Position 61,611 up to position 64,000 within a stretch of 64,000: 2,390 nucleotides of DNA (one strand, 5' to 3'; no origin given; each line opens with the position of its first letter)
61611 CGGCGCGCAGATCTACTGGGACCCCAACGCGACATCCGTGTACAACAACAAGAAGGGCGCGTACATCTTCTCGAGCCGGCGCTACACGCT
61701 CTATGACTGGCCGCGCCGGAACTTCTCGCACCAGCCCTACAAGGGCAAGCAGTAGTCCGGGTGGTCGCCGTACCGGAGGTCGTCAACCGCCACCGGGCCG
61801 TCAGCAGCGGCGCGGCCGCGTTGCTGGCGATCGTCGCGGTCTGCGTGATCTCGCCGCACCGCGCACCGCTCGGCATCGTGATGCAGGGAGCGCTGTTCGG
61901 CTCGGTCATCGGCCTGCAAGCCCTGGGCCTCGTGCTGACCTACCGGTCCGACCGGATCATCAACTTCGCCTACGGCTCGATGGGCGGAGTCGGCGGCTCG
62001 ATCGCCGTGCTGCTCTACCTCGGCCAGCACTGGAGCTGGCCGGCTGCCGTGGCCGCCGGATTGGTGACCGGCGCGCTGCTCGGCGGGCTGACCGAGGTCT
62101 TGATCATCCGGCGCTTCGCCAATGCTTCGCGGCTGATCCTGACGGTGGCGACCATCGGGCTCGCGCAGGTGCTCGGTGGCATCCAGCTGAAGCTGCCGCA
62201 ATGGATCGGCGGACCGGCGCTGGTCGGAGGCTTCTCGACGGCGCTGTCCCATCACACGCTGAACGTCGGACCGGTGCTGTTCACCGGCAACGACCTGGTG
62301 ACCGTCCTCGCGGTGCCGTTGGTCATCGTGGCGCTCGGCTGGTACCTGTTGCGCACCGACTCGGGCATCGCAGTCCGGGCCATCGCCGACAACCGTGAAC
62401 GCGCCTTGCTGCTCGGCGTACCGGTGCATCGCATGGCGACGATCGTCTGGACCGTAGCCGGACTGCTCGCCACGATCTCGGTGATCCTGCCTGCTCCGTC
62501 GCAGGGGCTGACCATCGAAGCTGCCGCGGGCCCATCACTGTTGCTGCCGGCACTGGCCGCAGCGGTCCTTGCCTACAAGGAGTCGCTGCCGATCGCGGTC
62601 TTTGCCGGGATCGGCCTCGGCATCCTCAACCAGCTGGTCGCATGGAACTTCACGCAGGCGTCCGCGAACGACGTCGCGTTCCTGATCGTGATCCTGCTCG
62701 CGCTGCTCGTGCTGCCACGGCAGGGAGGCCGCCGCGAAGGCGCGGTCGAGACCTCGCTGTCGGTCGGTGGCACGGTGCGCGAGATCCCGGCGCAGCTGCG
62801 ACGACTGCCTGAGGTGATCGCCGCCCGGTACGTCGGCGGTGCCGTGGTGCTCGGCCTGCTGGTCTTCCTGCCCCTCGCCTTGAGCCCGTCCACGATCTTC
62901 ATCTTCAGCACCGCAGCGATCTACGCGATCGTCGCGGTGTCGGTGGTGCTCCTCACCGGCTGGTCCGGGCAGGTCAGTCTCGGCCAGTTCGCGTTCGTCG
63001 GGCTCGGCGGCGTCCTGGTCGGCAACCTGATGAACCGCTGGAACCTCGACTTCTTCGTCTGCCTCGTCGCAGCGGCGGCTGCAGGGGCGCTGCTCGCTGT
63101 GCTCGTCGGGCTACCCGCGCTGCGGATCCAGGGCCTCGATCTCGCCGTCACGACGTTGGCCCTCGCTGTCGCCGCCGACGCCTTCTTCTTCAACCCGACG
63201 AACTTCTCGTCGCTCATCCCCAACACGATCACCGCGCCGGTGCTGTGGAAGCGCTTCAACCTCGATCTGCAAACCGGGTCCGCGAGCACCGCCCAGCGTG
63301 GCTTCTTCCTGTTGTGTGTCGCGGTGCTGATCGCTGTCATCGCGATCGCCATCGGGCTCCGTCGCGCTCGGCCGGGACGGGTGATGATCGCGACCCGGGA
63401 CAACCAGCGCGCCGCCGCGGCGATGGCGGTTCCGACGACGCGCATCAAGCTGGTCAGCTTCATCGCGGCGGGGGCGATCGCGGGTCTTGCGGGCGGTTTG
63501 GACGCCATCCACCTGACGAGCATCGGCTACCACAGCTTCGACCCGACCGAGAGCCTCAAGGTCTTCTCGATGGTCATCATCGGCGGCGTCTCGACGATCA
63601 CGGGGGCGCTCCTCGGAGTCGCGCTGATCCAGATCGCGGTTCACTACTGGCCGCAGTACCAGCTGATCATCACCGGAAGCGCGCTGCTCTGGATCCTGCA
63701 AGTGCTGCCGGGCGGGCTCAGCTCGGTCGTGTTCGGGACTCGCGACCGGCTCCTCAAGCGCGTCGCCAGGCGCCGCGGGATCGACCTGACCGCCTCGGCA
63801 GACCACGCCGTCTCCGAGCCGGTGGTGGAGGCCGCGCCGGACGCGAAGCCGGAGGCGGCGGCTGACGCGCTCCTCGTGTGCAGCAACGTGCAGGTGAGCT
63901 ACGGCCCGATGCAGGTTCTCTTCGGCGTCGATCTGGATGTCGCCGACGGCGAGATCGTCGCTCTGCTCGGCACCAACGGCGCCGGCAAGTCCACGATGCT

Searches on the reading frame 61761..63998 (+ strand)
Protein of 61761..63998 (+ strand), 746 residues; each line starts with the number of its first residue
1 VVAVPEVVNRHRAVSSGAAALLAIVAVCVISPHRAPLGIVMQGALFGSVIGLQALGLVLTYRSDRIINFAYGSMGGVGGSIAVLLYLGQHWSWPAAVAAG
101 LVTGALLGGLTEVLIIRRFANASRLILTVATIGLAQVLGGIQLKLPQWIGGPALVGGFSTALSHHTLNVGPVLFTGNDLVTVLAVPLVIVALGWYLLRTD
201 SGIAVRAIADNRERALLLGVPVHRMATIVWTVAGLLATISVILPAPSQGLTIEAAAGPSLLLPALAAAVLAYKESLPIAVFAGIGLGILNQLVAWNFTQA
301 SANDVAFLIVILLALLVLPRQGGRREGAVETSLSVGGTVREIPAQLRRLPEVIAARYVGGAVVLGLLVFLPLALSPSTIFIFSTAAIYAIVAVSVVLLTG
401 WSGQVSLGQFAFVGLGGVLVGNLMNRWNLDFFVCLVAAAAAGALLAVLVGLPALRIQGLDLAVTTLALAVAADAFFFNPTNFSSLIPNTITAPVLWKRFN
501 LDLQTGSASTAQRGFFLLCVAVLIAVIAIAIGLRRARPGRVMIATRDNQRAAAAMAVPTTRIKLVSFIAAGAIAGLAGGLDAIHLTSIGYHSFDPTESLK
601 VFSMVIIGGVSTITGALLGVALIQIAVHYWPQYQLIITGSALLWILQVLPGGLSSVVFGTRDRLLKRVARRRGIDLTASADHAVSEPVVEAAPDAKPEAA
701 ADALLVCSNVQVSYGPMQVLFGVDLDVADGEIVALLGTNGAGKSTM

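Call 63: search_protein_families(library=pfam, proteins=[window:61761-63998:+], max_evalue=0.0001)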
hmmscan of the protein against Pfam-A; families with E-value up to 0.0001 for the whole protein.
window:61761-63998:+ (746 aa): 2 families
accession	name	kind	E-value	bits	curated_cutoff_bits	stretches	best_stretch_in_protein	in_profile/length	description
PF02653.21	BPD_transp_2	-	5.2e-54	183.6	26.8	2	379-628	3-244/269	Branched-chain amino acid transport system / permease component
PF00005.33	ABC_tran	-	7.9e-05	23.7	25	0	722-746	3-27/137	ABC transporter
